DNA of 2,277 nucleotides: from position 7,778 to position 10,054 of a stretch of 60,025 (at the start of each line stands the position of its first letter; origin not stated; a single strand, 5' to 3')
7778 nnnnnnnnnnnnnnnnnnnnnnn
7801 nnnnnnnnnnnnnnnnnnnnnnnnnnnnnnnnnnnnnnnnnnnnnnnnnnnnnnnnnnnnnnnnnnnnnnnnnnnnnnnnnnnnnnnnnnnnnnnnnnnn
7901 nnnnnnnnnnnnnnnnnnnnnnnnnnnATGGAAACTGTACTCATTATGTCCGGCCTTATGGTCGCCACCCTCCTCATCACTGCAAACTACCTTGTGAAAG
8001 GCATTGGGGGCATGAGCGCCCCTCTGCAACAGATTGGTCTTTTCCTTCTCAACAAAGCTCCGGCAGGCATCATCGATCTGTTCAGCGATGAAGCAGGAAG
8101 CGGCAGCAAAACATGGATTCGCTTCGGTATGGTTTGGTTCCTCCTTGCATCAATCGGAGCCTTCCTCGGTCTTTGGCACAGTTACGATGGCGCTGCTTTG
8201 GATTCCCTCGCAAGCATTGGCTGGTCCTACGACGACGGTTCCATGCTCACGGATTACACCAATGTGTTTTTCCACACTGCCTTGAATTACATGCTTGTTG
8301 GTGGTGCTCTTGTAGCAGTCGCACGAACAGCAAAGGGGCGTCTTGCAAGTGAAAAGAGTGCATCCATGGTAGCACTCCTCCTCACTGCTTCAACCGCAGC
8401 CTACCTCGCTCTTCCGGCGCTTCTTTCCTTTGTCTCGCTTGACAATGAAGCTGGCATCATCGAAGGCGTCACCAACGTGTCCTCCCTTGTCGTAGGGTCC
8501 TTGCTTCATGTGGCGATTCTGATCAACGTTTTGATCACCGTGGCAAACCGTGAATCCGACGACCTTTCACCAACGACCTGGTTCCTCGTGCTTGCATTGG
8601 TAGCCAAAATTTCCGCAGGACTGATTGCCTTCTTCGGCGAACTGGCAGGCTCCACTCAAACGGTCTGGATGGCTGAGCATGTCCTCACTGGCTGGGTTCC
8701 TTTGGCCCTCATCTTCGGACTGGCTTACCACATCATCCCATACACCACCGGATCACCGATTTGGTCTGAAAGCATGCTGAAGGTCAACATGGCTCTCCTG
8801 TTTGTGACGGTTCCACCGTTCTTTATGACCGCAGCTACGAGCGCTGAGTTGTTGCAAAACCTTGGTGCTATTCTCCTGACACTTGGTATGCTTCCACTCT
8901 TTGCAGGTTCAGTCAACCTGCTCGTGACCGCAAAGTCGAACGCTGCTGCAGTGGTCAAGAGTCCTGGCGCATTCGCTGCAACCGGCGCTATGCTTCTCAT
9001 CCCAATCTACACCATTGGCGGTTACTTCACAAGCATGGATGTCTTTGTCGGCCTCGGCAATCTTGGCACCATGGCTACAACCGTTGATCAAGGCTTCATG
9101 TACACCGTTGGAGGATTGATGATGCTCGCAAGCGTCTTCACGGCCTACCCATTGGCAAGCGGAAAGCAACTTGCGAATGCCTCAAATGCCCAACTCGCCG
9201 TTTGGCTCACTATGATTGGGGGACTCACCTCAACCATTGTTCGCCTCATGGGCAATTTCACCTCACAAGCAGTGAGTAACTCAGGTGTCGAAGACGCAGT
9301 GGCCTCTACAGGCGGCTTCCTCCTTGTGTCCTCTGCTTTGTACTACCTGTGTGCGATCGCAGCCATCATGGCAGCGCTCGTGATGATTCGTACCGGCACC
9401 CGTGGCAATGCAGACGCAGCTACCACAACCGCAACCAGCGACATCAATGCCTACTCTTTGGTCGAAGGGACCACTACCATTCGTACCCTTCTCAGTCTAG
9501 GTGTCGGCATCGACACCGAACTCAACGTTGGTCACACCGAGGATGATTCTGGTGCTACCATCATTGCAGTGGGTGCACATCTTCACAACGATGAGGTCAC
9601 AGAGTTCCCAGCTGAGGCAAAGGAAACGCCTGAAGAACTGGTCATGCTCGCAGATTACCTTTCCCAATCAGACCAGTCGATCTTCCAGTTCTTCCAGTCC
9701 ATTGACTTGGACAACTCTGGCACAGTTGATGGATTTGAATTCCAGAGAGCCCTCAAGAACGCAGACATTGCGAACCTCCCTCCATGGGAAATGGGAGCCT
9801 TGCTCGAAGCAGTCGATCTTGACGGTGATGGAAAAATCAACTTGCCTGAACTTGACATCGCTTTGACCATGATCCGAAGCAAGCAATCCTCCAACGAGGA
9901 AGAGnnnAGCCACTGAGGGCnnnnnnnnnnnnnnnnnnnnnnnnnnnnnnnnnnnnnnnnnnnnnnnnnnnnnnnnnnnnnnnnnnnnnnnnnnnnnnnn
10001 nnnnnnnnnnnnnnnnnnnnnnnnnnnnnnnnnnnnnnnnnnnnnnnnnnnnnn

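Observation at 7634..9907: Polytopic membrane protein resembling a ligand-poor heme-copper-oxidase subunit I, fused to two canonical EF-hands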

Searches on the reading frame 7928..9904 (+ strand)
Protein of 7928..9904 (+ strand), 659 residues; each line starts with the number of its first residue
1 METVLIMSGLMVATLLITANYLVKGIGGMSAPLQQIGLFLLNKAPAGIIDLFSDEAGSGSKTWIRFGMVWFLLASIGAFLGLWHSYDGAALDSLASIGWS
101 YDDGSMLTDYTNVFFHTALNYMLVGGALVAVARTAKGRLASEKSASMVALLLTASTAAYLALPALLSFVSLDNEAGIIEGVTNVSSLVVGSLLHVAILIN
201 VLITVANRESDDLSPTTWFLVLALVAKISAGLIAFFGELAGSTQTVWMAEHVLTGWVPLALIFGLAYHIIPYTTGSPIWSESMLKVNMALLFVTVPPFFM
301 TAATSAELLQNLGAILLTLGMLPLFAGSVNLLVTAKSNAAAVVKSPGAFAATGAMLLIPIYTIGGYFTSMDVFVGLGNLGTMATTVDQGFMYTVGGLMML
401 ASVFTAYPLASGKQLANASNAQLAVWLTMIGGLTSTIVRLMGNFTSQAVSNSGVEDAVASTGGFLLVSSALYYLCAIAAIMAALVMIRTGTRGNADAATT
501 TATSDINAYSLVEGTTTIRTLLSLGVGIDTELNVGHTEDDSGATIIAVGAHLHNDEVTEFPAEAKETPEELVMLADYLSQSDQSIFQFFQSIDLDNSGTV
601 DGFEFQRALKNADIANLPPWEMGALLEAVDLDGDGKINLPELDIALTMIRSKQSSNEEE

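Call 3: search_protein_families(library=pfam, proteins=[window:7928-9904:+], max_evalue=1)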
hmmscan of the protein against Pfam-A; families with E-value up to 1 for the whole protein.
window:7928-9904:+ (659 aa): 5 families
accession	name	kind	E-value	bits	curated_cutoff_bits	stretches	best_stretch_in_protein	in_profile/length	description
PF00036.39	EF-hand_1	-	7.9e-09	34.9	25.4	2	587-611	4-28/29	EF hand domain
PF13202.12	EF-hand_5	-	1.6e-08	34.1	25.9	2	624-642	3-21/25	EF hand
PF13499.12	EF-hand_7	-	2.5e-07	31.4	30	1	583-642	2-62/67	EF-hand domain pair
PF13405.12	EF-hand_6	-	4e-07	29.6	25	2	585-611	2-28/30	EF-hand domain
PF13833.12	EF-hand_8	-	0.0007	19.7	28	1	605-640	10-45/54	EF-hand domain pair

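Call 4: search_protein_families(library=ncbifam, proteins=[window:7928-9904:+], max_evalue=1)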
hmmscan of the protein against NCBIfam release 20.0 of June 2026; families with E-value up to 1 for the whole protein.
window:7928-9904:+ (659 aa): 4 families
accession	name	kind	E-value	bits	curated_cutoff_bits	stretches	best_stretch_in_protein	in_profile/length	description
NF041410.1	XopAW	subfamily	1e-06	28.7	120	1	581-655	24-138/235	XopAW family type III secretion system calcium-binding effector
NF006431.0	PRK08703.1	equivalog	0.057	13.1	324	0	532-603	20-91/239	SDR family oxidoreductase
TIGR04286.1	MSEP-CTERM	equivalog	0.22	9.4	150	1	159-301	12-158/920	MSEP-CTERM sorting domain-containing protein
NF011053.0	PRK14485.1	subfamily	0.46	8.6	1080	0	191-488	136-448/716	putative bifunctional cbb3-type cytochrome c oxidase subunit I/II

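Call 5: search_solved_structures(query=window:7928-9904:+, max_evalue=10, show_alignments=3)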
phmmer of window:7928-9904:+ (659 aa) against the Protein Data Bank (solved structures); distinct sequences matched with E-value up to 10: 315 (the best 60 are shown).
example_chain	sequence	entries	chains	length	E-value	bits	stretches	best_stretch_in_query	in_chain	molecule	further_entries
1ahr_A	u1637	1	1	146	3.2e-07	32.6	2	567-644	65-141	CALMODULIN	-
9vhu_A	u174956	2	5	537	7.4e-07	31.4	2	560-648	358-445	Calcium-dependent protein kinase 3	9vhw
7jtk_M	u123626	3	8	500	7.6e-07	31.3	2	576-642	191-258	Flagellar radial spoke protein 7 | Radial spoke protein 7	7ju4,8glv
1y6w_A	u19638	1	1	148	3.2e-06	29.3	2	573-642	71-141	Calmodulin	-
6dah_A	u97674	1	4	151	3.4e-06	29.2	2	568-642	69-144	Calmodulin-1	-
7ppo_B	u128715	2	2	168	3.6e-06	29.1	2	568-642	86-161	Calmodulin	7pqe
3pm8_A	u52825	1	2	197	4.3e-06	28.9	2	589-644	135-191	Calcium-dependent protein kinase 2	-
9kui_C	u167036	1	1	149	4.4e-06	28.8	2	568-644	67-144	Calmodulin-1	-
2k0j_A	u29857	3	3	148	4.5e-06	28.8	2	568-642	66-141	calmodulin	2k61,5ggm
8zlw_N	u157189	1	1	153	5.1e-06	28.6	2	568-644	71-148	Calmodulin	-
2bkh_B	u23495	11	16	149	6.7e-06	28.2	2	568-644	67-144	CALMODULIN | AT15141p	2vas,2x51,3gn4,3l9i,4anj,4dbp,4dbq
6daf_A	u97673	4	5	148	7e-06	28.2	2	568-644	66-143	Calmodulin-1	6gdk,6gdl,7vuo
6u3a_A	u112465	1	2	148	7e-06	28.2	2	568-642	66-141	Calmodulin-1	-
8zlx_B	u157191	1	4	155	7.1e-06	28.1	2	568-642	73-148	Calmodulin (CaM)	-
8z5m_D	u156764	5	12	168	7.6e-06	28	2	568-642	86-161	Calmodulin-3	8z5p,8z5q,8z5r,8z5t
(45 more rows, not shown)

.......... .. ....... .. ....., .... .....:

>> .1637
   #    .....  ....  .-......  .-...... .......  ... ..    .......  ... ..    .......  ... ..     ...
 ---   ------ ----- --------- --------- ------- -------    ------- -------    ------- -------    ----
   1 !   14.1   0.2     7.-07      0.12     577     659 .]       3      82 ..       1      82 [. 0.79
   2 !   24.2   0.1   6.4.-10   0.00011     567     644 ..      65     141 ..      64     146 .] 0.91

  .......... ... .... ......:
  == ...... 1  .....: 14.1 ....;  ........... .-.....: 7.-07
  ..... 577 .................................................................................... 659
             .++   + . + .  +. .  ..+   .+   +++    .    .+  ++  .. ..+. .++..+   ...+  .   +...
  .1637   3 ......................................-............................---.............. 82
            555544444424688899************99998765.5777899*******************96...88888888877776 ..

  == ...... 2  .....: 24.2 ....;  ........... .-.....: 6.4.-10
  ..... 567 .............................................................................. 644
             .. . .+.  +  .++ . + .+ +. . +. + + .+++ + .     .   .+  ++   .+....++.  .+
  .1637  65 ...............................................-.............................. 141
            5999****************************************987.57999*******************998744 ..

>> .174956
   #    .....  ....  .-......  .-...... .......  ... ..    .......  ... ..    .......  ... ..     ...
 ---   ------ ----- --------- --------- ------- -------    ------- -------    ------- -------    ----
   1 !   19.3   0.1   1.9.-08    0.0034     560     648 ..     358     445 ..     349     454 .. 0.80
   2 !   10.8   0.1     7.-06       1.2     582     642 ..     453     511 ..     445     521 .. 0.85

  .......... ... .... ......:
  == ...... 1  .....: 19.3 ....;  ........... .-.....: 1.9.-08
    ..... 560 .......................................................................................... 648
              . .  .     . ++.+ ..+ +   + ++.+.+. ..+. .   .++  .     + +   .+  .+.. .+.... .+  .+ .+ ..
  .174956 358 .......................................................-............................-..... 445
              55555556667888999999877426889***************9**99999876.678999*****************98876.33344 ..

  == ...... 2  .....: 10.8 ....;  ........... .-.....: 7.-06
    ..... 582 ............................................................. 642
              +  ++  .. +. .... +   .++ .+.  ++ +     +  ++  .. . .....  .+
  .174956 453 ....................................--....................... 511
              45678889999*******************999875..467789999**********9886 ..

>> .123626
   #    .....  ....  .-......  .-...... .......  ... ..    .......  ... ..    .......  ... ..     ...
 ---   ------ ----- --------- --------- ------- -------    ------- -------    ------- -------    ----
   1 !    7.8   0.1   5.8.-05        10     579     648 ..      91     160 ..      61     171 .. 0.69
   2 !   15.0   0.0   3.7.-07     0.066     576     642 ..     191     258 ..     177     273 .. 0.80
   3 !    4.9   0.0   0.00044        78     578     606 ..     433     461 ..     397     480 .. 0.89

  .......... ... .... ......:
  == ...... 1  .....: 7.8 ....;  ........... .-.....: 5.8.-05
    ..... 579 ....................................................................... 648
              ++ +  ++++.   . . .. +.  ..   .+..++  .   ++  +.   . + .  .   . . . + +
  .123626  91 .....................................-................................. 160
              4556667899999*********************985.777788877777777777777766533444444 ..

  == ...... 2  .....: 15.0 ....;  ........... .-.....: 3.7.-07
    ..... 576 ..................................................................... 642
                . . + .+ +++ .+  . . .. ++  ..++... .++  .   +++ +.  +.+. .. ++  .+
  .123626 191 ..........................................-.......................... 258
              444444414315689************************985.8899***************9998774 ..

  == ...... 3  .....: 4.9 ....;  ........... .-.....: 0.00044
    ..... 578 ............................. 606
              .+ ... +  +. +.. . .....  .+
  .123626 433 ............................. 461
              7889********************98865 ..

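Call 6: find_homologous_proteins(query=window:7928-9547:+, max_evalue=0.001)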
Query window:7928-9547:+ (540 aa): 683 proteins with E <= 0.001 among 8000 candidates; the best 120 are listed.
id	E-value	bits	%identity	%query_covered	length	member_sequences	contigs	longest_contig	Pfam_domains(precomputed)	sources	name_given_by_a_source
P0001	0.0e+0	1110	100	99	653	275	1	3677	PF13405.13,PF13499.13,PF13202.13,PF00036.39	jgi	jgi:hypothetical protein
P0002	0.0e+0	1064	94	100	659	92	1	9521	PF13405.13,PF13499.13,PF13202.13,PF00036.39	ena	-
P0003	0.0e+0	1062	94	100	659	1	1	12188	PF13405.13,PF13499.13,PF13202.13,PF00036.39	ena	-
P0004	0.0e+0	1046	92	100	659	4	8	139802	PF13405.13,PF13499.13,PF13202.13,PF00036.39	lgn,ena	-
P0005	0.0e+0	1027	91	100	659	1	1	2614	PF13499.13,PF13202.13,PF00036.39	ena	-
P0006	0.0e+0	1021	89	100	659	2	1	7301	PF13405.13,PF13499.13,PF13202.13,PF00036.39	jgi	jgi:hypothetical protein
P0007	4.3e-295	997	86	100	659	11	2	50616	PF13405.13,PF13499.13,PF13202.13,PF00036.39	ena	-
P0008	1.5e-294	996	86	100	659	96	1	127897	PF13405.13,PF13499.13,PF13202.13,PF00036.39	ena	-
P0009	6.3e-292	987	85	100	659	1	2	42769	PF13405.13,PF13499.13,PF13202.13,PF00036.39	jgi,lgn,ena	jgi:hypothetical protein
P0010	1.9e-291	985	85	100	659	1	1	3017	PF13405.13,PF13499.13,PF13202.13,PF00036.39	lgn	-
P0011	8.3e-291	983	85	100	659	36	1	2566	PF13405.13,PF13499.13,PF13202.13,PF00036.39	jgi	jgi:hypothetical protein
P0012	7.1e-289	977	84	100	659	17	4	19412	PF13405.13,PF13499.13,PF13202.13,PF00036.39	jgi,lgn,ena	jgi:hypothetical protein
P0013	2.4e-286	969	84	100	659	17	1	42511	PF13405.13,PF13499.13,PF13202.13,PF00036.39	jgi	-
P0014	3.3e-286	968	84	100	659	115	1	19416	PF13405.13,PF13499.13,PF13202.13,PF00036.39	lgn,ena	-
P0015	5.9e-282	954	81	100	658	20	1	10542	PF13405.13,PF13499.13,PF13202.13,PF00036.39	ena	-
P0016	1.5e-231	788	86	81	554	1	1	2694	PF13405.13,PF13499.13,PF13202.13,PF00036.39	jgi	jgi:hypothetical protein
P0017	5.0e-230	783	66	100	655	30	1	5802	PF13405.13,PF13499.13,PF13202.13,PF00036.39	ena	-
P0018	6.0e-229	779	66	100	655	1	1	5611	PF13405.13,PF13499.13,PF13202.13,PF00036.39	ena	-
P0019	7.7e-229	779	64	100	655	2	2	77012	PF13499.13,PF13202.13,PF00036.39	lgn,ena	-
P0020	3.5e-228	777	65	100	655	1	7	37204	PF13405.13,PF13499.13,PF13202.13,PF00036.39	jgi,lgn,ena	-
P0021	7.2e-228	776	65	100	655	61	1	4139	PF13405.13,PF13499.13,PF13202.13,PF00036.39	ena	-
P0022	1.0e-227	775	65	100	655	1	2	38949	PF13405.13,PF13499.13,PF13202.13,PF00036.39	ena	-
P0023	1.6e-227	775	65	100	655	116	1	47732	PF13405.13,PF13499.13,PF13202.13,PF00036.39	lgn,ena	-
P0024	1.6e-227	775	65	100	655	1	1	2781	PF13405.13,PF13499.13,PF13202.13,PF00036.39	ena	-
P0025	2.8e-227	774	65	100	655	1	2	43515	PF13405.13,PF13499.13,PF13202.13,PF00036.39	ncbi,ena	ncbi:MAG: EF-hand domain-containing protein [Candidatus Poseidoniales archaeon]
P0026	2.8e-227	774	65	100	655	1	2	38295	PF13405.13,PF13499.13,PF13202.13,PF00036.39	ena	-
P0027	2.8e-227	774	65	100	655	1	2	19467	PF13405.13,PF13499.13,PF13202.13,PF00036.39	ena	-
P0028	5.8e-227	773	65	100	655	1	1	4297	PF00036.39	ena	-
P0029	6.8e-227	772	65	100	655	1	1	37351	PF13405.13,PF13499.13,PF13202.13,PF00036.39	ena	-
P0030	9.3e-227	772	65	100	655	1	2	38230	PF13405.13,PF13499.13,PF13202.13,PF00036.39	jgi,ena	jgi:hypothetical protein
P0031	9.3e-227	772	65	100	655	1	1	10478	PF13405.13,PF13499.13,PF13202.13,PF00036.39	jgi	-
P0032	1.8e-226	771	65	100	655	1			PF13405.13,PF13499.13,PF13202.13,PF00036.39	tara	tara:strand:- start:1167 stop:3134 length:1968 start_codon:yes stop_codon:yes gene_type:complete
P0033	1.8e-226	771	65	100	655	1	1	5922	PF13405.13,PF13499.13,PF13202.13,PF00036.39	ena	-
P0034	1.9e-226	771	65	100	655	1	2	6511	PF13405.13,PF13499.13,PF13202.13,PF00036.39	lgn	-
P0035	2.0e-226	771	66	100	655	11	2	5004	PF13405.13,PF13499.13,PF13202.13,PF00036.39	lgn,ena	-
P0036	2.3e-226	771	65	100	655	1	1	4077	PF00036.39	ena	-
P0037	2.3e-226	771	65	100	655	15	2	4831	PF13405.13,PF00036.39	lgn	-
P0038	2.4e-226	771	65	100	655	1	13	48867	PF13405.13,PF13499.13,PF13202.13,PF00036.39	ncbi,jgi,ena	jgi:hypothetical protein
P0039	2.5e-226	771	65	100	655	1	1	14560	PF13405.13,PF13499.13,PF13202.13,PF00036.39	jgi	jgi:hypothetical protein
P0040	2.7e-226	770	65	100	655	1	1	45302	PF13405.13,PF13499.13,PF13202.13,PF00036.39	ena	-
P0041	2.8e-226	770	65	100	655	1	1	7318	PF13405.13,PF13499.13,PF13202.13,PF00036.39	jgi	jgi:hypothetical protein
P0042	3.3e-226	770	65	100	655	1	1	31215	PF13405.13,PF13499.13,PF13202.13,PF00036.39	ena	-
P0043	3.5e-226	770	65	100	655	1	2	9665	PF13405.13,PF13499.13,PF13202.13,PF00036.39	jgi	jgi:hypothetical protein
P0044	4.5e-226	770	65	100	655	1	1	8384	PF13405.13,PF13499.13,PF13202.13,PF00036.39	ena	-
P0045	5.2e-226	770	65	100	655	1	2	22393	PF13405.13,PF13499.13,PF13202.13,PF00036.39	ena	-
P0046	5.2e-226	770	65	100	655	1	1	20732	PF13405.13,PF13499.13,PF13202.13,PF00036.39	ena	-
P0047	7.0e-226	769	65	100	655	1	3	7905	PF13405.13,PF13499.13,PF13202.13,PF00036.39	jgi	jgi:hypothetical protein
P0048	1.8e-225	768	65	100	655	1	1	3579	PF00036.39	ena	-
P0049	2.4e-225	767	65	100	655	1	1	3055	PF13405.13,PF13499.13,PF13202.13,PF00036.39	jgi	jgi:hypothetical protein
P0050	2.5e-225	767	65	100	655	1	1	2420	PF00036.39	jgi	jgi:hypothetical protein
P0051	3.9e-225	767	65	100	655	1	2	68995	PF00036.39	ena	-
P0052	4.0e-225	767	65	100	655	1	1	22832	PF00036.39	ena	-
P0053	4.3e-225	766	65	100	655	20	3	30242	PF13405.13,PF13499.13,PF00036.39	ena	-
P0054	5.3e-225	766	65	100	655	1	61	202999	PF00036.39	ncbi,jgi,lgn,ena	ncbi:MAG: hypothetical protein QMC65_02030 [Candidatus Poseidoniaceae archaeon]|jgi:hypothetical pro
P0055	5.3e-225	766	65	100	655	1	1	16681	PF00036.39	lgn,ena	-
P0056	5.6e-225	766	65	100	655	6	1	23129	PF13405.13,PF13499.13,PF00036.39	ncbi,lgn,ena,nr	ncbi:MAG: hypothetical protein L7U62_03400 [Candidatus Poseidoniaceae archaeon]|nr:hypothetical prot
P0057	6.0e-225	766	65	100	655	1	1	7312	PF00036.39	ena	-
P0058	7.1e-225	766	65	100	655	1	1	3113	PF13405.13,PF13499.13,PF13202.13,PF00036.39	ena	-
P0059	8.3e-225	766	65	100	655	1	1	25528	PF00036.39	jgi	jgi:hypothetical protein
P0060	8.3e-225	766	65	100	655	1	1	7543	PF00036.39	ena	-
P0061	1.5e-224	765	65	100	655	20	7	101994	PF13405.13,PF13499.13,PF00036.39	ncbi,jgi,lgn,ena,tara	tara:strand:+ start:14204 stop:16171 length:1968 start_codon:yes stop_codon:yes gene_type:complete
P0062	1.7e-224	765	65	100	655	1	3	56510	PF13405.13,PF13499.13,PF13202.13,PF00036.39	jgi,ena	-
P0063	1.8e-224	764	65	100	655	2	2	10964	PF13405.13,PF13499.13,PF13202.13,PF00036.39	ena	-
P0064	2.0e-224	764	65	100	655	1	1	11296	PF00036.39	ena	-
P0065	3.9e-224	763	64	100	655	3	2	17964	PF13405.13,PF13499.13,PF13833.13,PF00036.39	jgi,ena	-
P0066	6.6e-224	763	65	100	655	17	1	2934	PF00036.39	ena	-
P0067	1.0e-223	762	64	100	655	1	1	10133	PF00036.39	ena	-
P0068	1.8e-223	761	64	100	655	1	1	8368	PF00036.39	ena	-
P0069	1.8e-223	761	64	100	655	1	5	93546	PF00036.39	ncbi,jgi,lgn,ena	jgi:hypothetical protein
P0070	1.9e-223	761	64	100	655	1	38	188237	PF00036.39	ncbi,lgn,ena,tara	tara:strand:- start:2333 stop:4300 length:1968 start_codon:yes stop_codon:yes gene_type:complete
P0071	2.5e-223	761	64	100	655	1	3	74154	PF00036.39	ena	-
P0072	2.5e-223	761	64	100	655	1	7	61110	PF00036.39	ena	-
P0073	2.5e-223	761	64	100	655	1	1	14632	PF00036.39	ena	-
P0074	2.5e-223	761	64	100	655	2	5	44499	PF13405.13,PF13499.13,PF13202.13,PF00036.39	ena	-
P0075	3.1e-223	760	64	100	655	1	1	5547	PF00036.39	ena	-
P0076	3.2e-223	760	64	100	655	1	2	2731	PF00036.39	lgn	-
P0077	4.0e-223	760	64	100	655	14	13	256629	PF13499.13,PF13833.13,PF13202.13,PF00036.39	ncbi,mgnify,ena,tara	mgnify:CR=1 FL=1|tara:strand:- start:885 stop:2852 length:1968 start_codon:yes stop_codon:yes gene_t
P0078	7.7e-223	759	64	100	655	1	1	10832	PF00036.39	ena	-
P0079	1.5e-222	758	64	100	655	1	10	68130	PF13405.13,PF13499.13,PF13202.13,PF00036.39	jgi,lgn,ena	jgi:hypothetical protein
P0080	1.5e-222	758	64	100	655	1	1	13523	PF13405.13,PF13499.13,PF13202.13,PF00036.39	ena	-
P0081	2.1e-222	758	64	100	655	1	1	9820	PF00036.39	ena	-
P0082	2.4e-222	757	64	100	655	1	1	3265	PF13405.13,PF13499.13,PF13202.13,PF00036.39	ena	-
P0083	2.4e-222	757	64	100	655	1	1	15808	PF13405.13,PF13499.13,PF13202.13,PF00036.39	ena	-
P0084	4.5e-222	757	64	100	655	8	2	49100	PF13405.13,PF13499.13,PF00036.39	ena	-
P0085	3.6e-221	754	66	96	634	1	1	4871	PF13405.13,PF13499.13,PF13202.13,PF00036.39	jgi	jgi:hypothetical protein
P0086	4.7e-221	753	64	100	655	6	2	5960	PF13405.13,PF13499.13,PF13202.13,PF00036.39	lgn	-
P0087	3.9e-217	740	66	100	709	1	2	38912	PF02037.34,PF13405.13,PF13499.13,PF13202.13,PF00036.39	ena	-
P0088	2.7e-215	734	61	100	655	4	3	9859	PF13202.13,PF00036.39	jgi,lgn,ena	jgi:hypothetical protein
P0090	4.9e-191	654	66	87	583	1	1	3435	PF13405.13,PF13499.13,PF13833.13,PF13202.13,PF00036.39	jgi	-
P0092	1.1e-182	627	55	100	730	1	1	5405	PF13405.13,PF13499.13,PF13202.13,PF00036.39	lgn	-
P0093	1.3e-182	626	55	100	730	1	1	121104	PF13405.13,PF13499.13,PF13202.13,PF00036.39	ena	-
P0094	1.3e-182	626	55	100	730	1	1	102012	PF13405.13,PF13499.13,PF13202.13,PF00036.39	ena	-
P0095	1.3e-182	626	55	100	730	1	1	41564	PF13405.13,PF13499.13,PF13202.13,PF00036.39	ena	-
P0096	1.6e-182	626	55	100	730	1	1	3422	PF13405.13,PF13499.13,PF13202.13,PF00036.39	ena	-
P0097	1.7e-182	626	55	100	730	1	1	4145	PF13405.13,PF13499.13,PF13202.13,PF00036.39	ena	-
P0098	1.7e-182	626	55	100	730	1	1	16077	PF13405.13,PF13499.13,PF13202.13,PF00036.39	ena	-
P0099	1.8e-182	626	55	100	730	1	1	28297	PF13405.13,PF13499.13,PF13202.13,PF00036.39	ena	-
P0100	1.8e-182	626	55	100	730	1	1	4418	PF13405.13,PF13499.13,PF13202.13,PF00036.39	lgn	-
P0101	1.8e-182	626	55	100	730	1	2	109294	PF13405.13,PF13499.13,PF13202.13,PF00036.39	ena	-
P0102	1.8e-182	626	55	100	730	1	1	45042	PF13405.13,PF13499.13,PF13202.13,PF00036.39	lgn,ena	-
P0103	1.8e-182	626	55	100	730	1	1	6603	PF13405.13,PF13499.13,PF13202.13,PF00036.39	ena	-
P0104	2.0e-182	626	55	100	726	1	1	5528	PF02037.34,PF13499.13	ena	-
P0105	2.0e-182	626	55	100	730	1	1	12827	PF13405.13,PF13499.13,PF13202.13,PF00036.39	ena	-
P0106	2.1e-182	626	55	100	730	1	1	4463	PF13405.13,PF13499.13,PF13202.13,PF00036.39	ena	-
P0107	2.6e-182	625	55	100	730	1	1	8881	PF13405.13,PF13499.13,PF13202.13,PF00036.39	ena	-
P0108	2.9e-182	625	55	100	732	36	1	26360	PF13405.13,PF13499.13,PF13202.13,PF00036.39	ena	-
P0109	2.9e-182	625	55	100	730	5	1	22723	PF13405.13,PF13499.13,PF13202.13,PF00036.39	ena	-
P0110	3.3e-182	625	55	100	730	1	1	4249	PF02037.34,PF13405.13,PF13499.13,PF13202.13,PF00036.39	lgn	-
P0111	3.4e-182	625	55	100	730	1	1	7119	PF13405.13,PF13499.13,PF13202.13,PF00036.39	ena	-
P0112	3.4e-182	625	55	100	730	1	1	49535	PF13405.13,PF13499.13,PF13202.13,PF00036.39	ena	-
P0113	3.6e-182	625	55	100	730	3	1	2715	PF13405.13,PF13499.13,PF13202.13,PF00036.39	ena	-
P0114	4.1e-182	625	55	100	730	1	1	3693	PF13405.13,PF13499.13,PF13202.13,PF00036.39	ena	-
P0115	4.7e-182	625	55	100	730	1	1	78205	PF13405.13,PF13499.13,PF13833.13,PF13202.13,PF00036.39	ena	-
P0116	4.7e-182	625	55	100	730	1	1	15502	PF13405.13,PF13499.13,PF13833.13,PF13202.13,PF00036.39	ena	-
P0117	4.7e-182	625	55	100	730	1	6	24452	PF13405.13,PF13499.13,PF13202.13,PF00036.39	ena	-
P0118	4.8e-182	625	55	100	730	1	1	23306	PF13405.13,PF13499.13,PF13202.13,PF00036.39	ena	-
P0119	4.8e-182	625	55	100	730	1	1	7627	PF13405.13,PF13499.13,PF13202.13,PF00036.39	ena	-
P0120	4.8e-182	625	55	100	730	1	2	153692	PF13405.13,PF13499.13,PF13202.13,PF00036.39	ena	-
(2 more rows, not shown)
